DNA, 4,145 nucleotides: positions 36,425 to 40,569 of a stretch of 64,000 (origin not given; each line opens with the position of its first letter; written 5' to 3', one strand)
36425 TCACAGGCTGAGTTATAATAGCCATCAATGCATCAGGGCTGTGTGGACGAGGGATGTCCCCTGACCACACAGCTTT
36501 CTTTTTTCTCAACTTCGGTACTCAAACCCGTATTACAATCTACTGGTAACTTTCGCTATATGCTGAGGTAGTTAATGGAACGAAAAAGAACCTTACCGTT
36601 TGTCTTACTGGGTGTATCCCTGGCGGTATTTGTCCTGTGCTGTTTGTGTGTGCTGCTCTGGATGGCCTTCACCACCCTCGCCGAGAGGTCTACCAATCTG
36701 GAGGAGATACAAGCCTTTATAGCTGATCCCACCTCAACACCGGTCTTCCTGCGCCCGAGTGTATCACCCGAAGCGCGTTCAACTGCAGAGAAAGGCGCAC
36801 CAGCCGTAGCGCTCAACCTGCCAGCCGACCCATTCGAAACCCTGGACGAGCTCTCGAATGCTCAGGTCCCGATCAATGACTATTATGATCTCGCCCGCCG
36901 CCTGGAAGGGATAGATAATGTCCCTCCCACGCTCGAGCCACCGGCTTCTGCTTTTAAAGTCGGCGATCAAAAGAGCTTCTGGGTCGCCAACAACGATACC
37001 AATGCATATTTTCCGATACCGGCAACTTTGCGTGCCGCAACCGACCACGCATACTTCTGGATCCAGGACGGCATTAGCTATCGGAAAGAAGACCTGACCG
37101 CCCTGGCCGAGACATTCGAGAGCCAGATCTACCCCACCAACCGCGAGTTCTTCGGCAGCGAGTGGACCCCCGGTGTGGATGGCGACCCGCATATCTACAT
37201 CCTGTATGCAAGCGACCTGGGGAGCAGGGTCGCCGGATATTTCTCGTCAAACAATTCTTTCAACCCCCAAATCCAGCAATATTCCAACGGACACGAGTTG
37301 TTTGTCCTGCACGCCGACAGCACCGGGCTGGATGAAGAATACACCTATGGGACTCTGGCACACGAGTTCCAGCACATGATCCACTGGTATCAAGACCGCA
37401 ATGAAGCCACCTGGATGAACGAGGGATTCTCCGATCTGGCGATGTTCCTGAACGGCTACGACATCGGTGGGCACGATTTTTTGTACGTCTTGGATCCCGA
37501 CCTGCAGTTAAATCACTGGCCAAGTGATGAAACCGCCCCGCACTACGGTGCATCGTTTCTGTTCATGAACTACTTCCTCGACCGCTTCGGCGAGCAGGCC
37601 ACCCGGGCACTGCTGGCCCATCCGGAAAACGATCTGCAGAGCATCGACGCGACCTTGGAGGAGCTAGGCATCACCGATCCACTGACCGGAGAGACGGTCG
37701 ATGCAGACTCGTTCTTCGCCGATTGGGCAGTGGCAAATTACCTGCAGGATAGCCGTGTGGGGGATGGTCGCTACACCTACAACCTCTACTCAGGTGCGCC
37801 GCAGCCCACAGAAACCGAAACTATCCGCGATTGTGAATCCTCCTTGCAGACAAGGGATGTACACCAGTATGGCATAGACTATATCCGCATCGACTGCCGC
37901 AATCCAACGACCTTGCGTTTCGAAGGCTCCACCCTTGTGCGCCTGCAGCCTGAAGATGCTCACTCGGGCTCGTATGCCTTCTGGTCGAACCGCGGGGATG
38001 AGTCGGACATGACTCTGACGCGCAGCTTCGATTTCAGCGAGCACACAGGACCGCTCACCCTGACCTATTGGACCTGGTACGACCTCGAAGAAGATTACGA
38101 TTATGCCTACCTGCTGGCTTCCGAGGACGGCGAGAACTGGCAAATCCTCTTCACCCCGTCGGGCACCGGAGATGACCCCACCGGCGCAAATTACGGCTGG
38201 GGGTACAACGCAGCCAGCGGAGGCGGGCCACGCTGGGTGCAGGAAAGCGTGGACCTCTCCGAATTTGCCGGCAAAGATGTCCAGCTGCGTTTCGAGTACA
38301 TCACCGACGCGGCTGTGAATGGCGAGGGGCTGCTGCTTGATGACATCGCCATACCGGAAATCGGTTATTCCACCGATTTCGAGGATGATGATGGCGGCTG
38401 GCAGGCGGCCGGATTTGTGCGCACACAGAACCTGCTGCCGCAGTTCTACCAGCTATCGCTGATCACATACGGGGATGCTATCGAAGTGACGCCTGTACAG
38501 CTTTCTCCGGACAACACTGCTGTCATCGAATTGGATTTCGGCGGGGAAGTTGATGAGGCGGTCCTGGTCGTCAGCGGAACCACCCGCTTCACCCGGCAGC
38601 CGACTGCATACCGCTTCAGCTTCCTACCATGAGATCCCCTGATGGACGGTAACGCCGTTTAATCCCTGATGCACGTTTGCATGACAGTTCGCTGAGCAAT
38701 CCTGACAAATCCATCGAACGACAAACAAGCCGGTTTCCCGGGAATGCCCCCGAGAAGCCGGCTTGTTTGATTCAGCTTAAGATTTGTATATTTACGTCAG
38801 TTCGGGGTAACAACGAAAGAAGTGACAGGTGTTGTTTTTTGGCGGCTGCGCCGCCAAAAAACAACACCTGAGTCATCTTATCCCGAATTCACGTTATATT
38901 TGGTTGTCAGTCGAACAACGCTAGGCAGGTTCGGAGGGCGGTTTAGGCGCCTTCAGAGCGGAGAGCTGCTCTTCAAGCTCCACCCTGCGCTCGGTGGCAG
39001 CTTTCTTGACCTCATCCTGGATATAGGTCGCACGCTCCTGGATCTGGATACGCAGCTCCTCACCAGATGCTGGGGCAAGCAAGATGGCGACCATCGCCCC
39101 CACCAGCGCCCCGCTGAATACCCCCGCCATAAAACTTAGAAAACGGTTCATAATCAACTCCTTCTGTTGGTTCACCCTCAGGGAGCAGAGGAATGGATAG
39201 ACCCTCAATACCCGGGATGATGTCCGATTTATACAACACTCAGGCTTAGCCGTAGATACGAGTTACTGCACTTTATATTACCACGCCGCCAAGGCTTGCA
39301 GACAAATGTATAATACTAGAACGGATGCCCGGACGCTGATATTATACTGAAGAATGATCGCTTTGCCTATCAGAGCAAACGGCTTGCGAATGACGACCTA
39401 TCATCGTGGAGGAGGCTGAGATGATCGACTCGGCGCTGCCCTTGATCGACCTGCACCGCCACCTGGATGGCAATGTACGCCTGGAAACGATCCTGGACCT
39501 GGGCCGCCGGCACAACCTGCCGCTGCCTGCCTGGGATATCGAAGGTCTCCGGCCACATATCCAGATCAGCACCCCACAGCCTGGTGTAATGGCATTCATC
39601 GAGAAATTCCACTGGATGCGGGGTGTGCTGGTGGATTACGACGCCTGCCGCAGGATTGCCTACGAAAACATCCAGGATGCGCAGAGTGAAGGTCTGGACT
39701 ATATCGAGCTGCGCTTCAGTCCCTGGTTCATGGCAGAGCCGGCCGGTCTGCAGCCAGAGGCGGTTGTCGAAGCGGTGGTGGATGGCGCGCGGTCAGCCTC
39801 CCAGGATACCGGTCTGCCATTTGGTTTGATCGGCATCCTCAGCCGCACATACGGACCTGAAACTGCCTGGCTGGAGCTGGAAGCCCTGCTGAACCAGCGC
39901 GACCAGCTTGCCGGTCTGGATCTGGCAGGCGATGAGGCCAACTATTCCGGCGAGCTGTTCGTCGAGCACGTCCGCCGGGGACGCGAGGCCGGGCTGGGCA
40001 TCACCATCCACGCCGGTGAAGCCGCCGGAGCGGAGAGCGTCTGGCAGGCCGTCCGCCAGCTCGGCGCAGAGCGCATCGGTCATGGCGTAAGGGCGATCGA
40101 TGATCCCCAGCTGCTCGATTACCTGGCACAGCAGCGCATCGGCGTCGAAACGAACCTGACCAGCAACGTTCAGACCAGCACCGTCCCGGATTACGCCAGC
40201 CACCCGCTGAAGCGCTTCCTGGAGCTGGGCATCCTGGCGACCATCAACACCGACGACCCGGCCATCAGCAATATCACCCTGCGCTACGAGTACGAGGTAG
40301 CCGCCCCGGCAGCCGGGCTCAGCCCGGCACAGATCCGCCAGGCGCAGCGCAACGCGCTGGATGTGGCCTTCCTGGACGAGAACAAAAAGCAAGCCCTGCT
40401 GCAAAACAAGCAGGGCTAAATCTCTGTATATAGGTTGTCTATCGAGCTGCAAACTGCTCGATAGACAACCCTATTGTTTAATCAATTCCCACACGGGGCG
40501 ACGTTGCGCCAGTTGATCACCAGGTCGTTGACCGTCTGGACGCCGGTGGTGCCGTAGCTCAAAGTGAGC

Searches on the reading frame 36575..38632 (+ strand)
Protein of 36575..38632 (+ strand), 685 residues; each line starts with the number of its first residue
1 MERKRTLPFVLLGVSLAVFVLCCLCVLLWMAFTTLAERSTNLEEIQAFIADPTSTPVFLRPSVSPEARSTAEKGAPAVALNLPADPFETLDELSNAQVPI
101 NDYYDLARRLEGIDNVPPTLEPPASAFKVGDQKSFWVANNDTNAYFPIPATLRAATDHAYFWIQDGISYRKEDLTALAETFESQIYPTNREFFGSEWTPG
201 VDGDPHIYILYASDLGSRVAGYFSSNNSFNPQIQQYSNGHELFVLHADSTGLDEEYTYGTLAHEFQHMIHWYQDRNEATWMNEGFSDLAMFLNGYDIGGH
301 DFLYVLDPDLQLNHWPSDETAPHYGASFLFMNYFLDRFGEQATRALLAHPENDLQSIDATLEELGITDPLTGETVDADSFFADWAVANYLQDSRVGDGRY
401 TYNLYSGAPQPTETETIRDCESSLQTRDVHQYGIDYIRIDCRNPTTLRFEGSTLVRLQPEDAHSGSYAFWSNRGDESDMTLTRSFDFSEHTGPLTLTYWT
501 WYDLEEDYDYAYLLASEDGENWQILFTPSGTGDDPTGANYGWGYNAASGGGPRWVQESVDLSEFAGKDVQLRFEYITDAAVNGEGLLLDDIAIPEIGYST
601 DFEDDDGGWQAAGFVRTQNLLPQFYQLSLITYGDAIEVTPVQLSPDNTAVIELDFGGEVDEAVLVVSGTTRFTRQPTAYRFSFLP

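Call 25: search_protein_families(library=pfam, proteins=[window:36575-38632:+], max_evalue=0.0001)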
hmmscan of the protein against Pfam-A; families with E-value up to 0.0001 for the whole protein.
window:36575-38632:+ (685 aa): 1 family
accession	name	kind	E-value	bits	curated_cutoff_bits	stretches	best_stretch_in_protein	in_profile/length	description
PF20773.4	InhA-like_MAM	-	1.6e-29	103.2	26.9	1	463-617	35-189/191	Immune inhibitor A-like, MAM domain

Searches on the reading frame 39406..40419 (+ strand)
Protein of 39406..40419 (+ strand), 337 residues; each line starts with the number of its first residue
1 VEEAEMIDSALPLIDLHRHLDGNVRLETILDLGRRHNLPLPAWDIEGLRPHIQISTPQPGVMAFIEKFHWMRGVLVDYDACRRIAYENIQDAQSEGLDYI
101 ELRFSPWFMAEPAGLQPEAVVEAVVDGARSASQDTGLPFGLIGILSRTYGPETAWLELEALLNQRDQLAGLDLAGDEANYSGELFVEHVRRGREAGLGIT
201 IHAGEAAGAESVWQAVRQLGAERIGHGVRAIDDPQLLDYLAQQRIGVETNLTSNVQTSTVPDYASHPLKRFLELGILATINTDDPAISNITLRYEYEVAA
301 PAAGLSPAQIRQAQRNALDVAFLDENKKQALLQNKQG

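Call 67: search_protein_families(library=pfam, proteins=[window:39406-40419:+], max_evalue=0.01)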
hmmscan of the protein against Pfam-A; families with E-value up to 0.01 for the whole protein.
window:39406-40419:+ (337 aa): 2 families
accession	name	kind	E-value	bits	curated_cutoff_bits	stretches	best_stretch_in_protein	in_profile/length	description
PF00962.28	A_deaminase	-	9.8e-95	317.8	27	1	12-333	1-325/330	Adenosine deaminase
PF19326.5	AMP_deaminase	-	7.8e-07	28.3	27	1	197-332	452-586/630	AMP deaminase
